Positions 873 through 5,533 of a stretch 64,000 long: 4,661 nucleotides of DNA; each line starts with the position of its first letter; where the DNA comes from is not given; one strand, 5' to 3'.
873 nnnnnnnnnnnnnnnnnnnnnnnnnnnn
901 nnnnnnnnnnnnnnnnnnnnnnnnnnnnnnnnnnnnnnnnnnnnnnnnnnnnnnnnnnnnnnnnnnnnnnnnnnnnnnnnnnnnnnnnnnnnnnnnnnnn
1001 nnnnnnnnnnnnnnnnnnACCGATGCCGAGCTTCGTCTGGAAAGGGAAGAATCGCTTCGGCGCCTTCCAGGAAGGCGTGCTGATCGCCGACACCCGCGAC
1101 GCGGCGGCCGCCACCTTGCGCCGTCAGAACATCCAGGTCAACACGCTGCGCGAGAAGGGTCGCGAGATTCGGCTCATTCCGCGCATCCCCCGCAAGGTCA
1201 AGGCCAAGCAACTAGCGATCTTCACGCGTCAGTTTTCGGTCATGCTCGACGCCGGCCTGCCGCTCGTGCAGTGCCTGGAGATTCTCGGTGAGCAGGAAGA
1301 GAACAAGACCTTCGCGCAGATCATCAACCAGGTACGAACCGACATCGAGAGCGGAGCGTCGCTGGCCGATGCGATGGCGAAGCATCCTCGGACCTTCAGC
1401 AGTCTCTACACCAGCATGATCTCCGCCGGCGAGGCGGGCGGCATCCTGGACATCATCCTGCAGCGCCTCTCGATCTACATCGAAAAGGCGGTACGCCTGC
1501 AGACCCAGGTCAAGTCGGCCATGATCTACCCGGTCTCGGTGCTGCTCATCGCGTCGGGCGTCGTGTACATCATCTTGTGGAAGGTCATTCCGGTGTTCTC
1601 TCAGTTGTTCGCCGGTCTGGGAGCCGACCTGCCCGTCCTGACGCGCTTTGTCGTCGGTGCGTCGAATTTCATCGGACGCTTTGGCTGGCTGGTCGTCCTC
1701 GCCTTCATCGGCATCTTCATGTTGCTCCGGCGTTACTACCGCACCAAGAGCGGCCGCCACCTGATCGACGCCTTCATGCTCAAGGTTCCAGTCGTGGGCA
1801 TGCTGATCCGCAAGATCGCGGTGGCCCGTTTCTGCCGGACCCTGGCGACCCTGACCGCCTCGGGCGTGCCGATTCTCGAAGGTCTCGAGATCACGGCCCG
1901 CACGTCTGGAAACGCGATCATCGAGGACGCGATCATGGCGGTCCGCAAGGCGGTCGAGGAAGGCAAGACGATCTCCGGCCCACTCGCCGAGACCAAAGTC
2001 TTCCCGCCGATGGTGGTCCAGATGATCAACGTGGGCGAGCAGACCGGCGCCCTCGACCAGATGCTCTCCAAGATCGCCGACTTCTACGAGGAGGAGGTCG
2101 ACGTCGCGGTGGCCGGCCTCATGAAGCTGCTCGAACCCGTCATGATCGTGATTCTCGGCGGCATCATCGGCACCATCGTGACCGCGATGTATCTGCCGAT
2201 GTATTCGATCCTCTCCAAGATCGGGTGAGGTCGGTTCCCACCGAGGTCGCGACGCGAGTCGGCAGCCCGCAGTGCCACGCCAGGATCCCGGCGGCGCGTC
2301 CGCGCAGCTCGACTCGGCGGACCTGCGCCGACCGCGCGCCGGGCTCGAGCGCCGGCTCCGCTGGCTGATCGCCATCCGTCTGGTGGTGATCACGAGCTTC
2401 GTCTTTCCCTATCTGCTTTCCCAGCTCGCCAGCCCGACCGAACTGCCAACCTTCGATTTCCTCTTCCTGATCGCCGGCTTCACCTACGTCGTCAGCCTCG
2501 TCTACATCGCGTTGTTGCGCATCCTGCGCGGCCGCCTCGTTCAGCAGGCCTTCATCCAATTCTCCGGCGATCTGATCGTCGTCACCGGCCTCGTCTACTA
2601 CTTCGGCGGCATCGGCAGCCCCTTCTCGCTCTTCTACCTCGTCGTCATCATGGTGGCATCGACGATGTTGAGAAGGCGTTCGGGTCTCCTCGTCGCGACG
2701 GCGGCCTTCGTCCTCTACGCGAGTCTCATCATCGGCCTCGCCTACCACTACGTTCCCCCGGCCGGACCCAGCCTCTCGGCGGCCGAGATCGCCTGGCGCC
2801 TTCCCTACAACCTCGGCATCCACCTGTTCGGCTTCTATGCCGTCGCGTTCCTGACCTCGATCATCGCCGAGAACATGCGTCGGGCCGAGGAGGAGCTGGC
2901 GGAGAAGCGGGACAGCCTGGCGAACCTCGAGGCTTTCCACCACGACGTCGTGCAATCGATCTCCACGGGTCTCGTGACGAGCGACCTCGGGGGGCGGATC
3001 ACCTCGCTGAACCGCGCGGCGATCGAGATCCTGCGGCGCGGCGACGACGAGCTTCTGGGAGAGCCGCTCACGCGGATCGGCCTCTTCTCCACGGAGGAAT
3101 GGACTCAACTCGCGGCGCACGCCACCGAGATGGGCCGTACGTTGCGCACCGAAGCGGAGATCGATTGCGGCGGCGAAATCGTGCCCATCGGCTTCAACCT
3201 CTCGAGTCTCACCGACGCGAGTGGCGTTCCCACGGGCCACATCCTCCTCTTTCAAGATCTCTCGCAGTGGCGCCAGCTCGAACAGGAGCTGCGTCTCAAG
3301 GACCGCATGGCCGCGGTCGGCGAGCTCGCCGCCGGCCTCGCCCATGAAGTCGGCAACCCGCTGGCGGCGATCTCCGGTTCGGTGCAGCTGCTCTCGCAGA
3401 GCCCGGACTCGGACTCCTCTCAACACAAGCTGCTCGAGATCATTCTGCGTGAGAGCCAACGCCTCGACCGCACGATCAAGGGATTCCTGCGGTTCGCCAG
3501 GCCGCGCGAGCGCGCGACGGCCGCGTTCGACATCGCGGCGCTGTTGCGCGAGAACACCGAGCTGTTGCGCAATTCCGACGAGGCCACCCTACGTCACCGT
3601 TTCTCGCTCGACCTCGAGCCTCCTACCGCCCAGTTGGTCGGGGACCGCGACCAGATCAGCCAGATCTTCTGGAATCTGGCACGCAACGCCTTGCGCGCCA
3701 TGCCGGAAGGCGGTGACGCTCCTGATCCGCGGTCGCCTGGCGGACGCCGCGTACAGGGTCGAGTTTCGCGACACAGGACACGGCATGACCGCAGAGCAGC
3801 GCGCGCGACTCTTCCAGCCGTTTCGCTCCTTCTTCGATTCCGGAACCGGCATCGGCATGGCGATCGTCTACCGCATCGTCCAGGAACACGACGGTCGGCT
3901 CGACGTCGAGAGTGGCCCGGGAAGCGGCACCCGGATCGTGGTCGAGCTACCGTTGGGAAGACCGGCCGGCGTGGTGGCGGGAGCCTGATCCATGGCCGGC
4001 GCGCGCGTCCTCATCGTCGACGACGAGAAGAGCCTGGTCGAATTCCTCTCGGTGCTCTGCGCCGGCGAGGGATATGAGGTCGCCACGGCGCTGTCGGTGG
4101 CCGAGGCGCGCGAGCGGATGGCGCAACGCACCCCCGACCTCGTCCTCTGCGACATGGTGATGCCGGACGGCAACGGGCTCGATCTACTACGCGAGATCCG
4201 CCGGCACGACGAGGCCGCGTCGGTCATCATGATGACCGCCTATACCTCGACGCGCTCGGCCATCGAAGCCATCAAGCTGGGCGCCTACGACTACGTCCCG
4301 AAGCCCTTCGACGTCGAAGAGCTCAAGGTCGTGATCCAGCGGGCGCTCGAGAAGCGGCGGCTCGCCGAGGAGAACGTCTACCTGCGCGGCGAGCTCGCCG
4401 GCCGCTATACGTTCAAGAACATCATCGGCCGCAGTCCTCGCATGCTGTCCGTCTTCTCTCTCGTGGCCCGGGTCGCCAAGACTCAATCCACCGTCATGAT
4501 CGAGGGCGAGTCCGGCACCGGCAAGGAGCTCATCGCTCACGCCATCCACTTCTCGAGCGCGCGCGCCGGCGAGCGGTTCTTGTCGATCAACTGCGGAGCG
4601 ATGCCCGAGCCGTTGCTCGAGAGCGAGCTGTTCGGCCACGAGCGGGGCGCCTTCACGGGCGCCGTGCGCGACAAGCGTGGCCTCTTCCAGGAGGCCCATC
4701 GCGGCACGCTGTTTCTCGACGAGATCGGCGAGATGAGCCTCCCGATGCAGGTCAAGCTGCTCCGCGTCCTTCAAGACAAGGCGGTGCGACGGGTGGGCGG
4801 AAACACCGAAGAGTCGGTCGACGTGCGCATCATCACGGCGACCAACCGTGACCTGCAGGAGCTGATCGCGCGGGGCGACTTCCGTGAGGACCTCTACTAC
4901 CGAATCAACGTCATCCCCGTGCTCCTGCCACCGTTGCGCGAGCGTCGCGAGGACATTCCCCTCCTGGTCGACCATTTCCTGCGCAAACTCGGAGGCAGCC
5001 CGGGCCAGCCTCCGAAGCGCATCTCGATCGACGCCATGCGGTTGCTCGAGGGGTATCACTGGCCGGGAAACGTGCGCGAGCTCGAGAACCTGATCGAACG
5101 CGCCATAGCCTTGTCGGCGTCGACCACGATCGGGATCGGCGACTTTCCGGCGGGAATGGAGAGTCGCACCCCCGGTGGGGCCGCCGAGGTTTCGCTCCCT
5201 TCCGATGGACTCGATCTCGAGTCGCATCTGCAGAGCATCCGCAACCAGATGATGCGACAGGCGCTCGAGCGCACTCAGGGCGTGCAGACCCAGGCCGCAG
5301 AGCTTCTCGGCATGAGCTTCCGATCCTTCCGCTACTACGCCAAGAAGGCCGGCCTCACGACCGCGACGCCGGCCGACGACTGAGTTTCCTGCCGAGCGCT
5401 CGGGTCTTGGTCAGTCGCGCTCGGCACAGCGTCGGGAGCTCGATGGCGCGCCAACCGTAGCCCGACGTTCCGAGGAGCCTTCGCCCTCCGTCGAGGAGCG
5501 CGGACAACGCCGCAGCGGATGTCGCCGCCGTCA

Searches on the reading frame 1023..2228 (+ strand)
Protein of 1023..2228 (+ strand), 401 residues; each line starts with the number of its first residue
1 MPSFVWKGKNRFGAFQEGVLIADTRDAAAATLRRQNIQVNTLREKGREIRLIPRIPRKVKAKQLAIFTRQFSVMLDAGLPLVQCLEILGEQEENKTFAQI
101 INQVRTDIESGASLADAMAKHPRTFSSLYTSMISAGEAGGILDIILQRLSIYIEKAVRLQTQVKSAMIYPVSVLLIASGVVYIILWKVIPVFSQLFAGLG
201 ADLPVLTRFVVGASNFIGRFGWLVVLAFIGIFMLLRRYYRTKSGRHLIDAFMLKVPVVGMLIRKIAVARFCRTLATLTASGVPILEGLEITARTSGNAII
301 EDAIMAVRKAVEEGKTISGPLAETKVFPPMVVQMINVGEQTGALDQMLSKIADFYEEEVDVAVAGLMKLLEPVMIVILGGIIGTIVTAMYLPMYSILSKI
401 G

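Call 7: search_protein_families(library=pfam, proteins=[window:1023-2228:+])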
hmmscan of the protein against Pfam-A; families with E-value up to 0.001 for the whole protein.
window:1023-2228:+ (401 aa): 1 family
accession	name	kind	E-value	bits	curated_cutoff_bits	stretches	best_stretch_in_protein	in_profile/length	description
PF00482.28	T2SSF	-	1.6e-65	219.1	25.2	2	67-190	1-125/125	Type II secretion system (T2SS), protein F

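Call 15: find_encoding_contigs(protein=window:1023-2228:+, flank=10000, max_places=4)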
Protein window:1023-2228:+ (401 aa): no gene with exactly this product is on record in the collection.

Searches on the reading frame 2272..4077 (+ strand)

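Call 7: search_protein_families(library=pfam, proteins=[window:2272-4077:+])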
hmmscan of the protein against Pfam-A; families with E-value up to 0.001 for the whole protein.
window:2272-4077:+ (601 aa): 6 families
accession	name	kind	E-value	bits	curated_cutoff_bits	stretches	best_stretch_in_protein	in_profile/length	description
PF25323.1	6TM_PilS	-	1.3e-18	67.8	27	1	26-208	8-188/189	PilS-like transmembrane domain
PF00512.31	HisKA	-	4.3e-15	56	26.9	1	349-412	2-64/66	His Kinase A (phospho-acceptor) domain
PF08448.16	PAS_4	-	1.4e-07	32.2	23.1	1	229-332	3-107/110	PAS fold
PF13426.13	PAS_9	-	1.3e-05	25.8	27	1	233-332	3-103/103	PAS domain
PF00989.32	PAS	-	1.9e-05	25.1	22.6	1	226-329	6-112/113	PAS fold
PF13188.13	PAS_8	-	0.00066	19.9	21.8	0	222-269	2-50/65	PAS domain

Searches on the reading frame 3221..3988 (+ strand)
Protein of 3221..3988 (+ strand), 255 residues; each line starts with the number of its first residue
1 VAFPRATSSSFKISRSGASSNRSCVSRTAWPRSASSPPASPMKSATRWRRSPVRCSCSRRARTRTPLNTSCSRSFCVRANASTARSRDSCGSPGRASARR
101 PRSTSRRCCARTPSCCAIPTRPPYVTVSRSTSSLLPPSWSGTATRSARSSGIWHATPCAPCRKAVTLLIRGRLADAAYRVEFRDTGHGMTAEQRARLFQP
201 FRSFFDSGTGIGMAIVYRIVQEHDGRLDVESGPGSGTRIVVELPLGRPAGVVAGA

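Call 74: search_protein_families(library=pfam, proteins=[window:3221-3988:+])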
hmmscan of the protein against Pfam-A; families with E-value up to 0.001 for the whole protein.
window:3221-3988:+ (255 aa): 1 family
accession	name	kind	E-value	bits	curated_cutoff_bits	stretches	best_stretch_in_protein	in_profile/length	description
PF02518.31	HATPase_c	-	6.7e-17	62.4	26.4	1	168-246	30-110/111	Histidine kinase-, DNA gyrase B-, and HSP90-like ATPase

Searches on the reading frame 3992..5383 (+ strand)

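Call 7: search_protein_families(library=pfam, proteins=[window:3992-5383:+])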
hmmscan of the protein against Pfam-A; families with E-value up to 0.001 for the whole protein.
window:3992-5383:+ (463 aa): 8 families
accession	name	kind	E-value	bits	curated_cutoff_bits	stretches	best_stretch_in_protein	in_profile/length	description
PF00158.32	Sigma54_activat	-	6.7e-72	241.1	20.2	1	144-310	1-167/168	Sigma-54 interaction domain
PF00072.30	Response_reg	-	1.1e-30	106.4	30.2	1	6-115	1-110/111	Response regulator receiver domain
PF25601.1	AAA_lid_14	-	5.3e-27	93.9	27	1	316-396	1-81/87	AAA+ ATPase lid domain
PF14532.12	Sigma54_activ_2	-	7.1e-17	62.4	25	1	145-315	1-138/138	Sigma-54 interaction domain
PF02954.25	HTH_8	-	8.6e-10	38.6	22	1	419-448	8-37/42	Bacterial regulatory protein, Fis family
PF07728.20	AAA_5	-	0.00029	21.3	22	1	168-286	2-123/139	AAA domain (dynein-related subfamily)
PF00004.35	AAA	-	0.00035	21.5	21.2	1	169-290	2-113/131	ATPase family associated with various cellular activities (AAA)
PF01078.27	Mg_chelatase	-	0.00035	20.5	20.3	0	223-285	93-157/207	Magnesium chelatase, subunit ChlI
